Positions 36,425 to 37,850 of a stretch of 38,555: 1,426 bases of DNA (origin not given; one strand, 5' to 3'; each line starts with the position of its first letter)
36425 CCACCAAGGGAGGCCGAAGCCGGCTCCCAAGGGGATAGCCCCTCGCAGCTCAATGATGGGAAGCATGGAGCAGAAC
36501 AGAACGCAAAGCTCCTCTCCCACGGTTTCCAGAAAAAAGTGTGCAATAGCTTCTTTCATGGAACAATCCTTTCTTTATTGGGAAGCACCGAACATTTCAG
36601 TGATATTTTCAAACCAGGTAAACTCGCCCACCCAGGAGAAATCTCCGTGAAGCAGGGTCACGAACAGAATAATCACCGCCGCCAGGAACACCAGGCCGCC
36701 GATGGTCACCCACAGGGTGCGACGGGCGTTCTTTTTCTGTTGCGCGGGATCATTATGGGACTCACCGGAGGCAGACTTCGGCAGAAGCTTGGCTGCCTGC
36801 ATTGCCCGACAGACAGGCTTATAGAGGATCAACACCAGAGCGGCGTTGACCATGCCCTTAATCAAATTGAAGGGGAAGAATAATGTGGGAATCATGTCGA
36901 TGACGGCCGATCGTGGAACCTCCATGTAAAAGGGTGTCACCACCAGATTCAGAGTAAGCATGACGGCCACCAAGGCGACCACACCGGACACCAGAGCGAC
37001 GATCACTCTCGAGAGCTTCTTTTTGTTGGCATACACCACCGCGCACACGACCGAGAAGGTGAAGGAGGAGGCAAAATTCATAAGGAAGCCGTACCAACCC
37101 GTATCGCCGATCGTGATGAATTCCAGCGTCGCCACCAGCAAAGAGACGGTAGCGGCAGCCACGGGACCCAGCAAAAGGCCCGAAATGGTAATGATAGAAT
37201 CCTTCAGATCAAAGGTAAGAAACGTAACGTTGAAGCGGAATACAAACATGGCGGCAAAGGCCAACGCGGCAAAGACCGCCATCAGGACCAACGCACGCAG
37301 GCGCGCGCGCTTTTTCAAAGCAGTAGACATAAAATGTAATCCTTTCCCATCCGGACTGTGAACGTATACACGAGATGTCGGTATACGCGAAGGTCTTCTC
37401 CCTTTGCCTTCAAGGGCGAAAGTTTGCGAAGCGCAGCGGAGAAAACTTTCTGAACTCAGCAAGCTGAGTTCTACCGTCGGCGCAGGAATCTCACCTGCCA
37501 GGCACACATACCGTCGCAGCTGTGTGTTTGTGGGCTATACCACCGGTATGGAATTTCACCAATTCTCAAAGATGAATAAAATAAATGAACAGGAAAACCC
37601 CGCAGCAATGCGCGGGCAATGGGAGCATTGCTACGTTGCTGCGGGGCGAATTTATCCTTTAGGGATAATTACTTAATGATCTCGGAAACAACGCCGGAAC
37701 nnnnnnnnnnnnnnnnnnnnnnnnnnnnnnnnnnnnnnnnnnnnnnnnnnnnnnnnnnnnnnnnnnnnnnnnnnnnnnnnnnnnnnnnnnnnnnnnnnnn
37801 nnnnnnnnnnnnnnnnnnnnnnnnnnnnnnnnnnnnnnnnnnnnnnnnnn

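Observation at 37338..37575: FMN riboswitch-like leader split by a roughly 110-nt hairpin block in the P6 loop, with a non-canonical J1/2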

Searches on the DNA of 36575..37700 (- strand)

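Call 3: search_rna_families(source=window, start=37250, end=37700, threshold=evalue, max_evalue=10, show_alignments=5)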
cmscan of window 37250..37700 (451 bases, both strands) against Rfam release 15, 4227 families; matches with E-value up to 10: 3.
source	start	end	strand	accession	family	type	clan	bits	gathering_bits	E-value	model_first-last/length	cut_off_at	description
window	37440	37577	-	RF00050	FMN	Cis-reg; riboswitch;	-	52.2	66.2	4.2e-11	1-138/138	no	FMN riboswitch aptamer (RFN element)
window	37531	37620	+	RF01749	pan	Cis-reg;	-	15.5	36.2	5.2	1-92/92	no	pan motif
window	37510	37606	-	RF01839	eeev_FSE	Cis-reg; frameshift_element;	-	14.2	80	4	1-73/73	no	eastern equine encephalitis ribosomal frameshift element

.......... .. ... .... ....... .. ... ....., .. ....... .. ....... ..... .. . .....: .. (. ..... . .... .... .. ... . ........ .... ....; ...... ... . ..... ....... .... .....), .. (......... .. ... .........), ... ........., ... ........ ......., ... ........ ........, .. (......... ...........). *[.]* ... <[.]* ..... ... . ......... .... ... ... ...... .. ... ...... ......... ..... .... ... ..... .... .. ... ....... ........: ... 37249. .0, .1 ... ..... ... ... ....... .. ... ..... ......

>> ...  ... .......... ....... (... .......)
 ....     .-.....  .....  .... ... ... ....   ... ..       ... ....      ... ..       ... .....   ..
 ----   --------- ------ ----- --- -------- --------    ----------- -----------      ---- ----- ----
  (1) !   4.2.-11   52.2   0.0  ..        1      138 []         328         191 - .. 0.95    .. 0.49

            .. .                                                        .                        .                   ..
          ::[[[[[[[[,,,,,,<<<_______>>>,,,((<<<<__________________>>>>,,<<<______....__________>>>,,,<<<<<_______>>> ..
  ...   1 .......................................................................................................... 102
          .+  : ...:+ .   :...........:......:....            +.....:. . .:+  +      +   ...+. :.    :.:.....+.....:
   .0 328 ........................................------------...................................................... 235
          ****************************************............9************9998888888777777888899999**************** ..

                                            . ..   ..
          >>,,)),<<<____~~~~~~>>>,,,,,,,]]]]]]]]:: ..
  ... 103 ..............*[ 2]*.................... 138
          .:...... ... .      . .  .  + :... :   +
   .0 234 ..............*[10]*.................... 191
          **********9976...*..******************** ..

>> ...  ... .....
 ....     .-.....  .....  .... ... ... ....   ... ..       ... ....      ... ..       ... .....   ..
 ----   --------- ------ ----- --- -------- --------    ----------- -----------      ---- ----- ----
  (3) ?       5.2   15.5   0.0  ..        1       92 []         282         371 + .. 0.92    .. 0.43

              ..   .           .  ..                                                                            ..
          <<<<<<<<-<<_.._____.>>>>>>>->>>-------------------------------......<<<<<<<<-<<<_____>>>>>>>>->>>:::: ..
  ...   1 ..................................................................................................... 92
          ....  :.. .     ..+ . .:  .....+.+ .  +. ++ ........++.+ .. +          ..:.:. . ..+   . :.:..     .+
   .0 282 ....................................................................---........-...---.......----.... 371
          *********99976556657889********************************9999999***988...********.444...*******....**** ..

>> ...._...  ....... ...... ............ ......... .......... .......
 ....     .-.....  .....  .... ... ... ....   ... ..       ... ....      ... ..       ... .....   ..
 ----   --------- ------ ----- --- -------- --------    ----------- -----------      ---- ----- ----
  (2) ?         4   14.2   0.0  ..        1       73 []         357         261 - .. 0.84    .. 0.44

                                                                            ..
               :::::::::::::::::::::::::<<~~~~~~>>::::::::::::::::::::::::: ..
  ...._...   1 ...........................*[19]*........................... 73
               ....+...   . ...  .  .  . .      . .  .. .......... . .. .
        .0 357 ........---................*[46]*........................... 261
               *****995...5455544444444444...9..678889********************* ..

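Call 11: search_rna_families(sources=[L001, L002, L003, L004, L005, L006, L007, L008, L009, L010], threshold=evalue, max_evalue=0.001, show_alignments=0)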
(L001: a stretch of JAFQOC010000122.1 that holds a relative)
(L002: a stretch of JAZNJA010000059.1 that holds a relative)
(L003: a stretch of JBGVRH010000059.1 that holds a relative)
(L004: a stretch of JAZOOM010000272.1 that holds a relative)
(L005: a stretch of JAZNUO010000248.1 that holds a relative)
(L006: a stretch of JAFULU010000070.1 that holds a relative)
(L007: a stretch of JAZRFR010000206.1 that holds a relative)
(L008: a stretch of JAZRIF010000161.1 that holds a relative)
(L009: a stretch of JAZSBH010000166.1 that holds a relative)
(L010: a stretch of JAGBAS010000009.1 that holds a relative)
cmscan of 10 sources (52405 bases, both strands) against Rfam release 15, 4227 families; matches with E-value up to 0.001: 8.
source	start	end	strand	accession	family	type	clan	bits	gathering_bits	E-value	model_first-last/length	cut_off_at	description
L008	429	665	+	RF00050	FMN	Cis-reg; riboswitch;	-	74.2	66.2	4.9e-15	1-138/138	no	FMN riboswitch aptamer (RFN element)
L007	524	653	+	RF00050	FMN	Cis-reg; riboswitch;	-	70.8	66.2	4.1e-14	1-138/138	no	FMN riboswitch aptamer (RFN element)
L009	2674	2803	+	RF00050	FMN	Cis-reg; riboswitch;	-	58.9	66.2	7.2e-11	1-138/138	no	FMN riboswitch aptamer (RFN element)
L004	973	1089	+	RF00050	FMN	Cis-reg; riboswitch;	-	58.8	66.2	7.4e-11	1-138/138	no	FMN riboswitch aptamer (RFN element)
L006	1022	1146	+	RF00050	FMN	Cis-reg; riboswitch;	-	50.6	66.2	1.3e-08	1-138/138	no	FMN riboswitch aptamer (RFN element)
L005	2756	2886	+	RF00050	FMN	Cis-reg; riboswitch;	-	50.5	66.2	1.4e-08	1-138/138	no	FMN riboswitch aptamer (RFN element)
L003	2721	2845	+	RF00050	FMN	Cis-reg; riboswitch;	-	49.2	66.2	3.1e-08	1-138/138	no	FMN riboswitch aptamer (RFN element)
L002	2761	2892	+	RF00050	FMN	Cis-reg; riboswitch;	-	48.9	66.2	3.7e-08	1-138/138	no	FMN riboswitch aptamer (RFN element)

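Call 14: search_rna_families(sources=[L008, L007, L004], threshold=evalue, max_evalue=0.0001, show_alignments=3)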
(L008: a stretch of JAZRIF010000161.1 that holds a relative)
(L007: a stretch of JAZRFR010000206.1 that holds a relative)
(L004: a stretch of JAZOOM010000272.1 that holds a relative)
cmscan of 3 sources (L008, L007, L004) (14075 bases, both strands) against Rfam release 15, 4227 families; matches with E-value up to 0.0001: 3.
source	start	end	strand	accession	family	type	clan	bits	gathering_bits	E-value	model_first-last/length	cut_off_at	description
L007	524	653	+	RF00050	FMN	Cis-reg; riboswitch;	-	70.8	66.2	1.1e-14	1-138/138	no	FMN riboswitch aptamer (RFN element)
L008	429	544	+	RF00050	FMN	Cis-reg; riboswitch;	-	69.4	66.2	2.6e-14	1-138/138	no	FMN riboswitch aptamer (RFN element)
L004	973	1089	+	RF00050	FMN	Cis-reg; riboswitch;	-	58.8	66.2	2e-11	1-138/138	no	FMN riboswitch aptamer (RFN element)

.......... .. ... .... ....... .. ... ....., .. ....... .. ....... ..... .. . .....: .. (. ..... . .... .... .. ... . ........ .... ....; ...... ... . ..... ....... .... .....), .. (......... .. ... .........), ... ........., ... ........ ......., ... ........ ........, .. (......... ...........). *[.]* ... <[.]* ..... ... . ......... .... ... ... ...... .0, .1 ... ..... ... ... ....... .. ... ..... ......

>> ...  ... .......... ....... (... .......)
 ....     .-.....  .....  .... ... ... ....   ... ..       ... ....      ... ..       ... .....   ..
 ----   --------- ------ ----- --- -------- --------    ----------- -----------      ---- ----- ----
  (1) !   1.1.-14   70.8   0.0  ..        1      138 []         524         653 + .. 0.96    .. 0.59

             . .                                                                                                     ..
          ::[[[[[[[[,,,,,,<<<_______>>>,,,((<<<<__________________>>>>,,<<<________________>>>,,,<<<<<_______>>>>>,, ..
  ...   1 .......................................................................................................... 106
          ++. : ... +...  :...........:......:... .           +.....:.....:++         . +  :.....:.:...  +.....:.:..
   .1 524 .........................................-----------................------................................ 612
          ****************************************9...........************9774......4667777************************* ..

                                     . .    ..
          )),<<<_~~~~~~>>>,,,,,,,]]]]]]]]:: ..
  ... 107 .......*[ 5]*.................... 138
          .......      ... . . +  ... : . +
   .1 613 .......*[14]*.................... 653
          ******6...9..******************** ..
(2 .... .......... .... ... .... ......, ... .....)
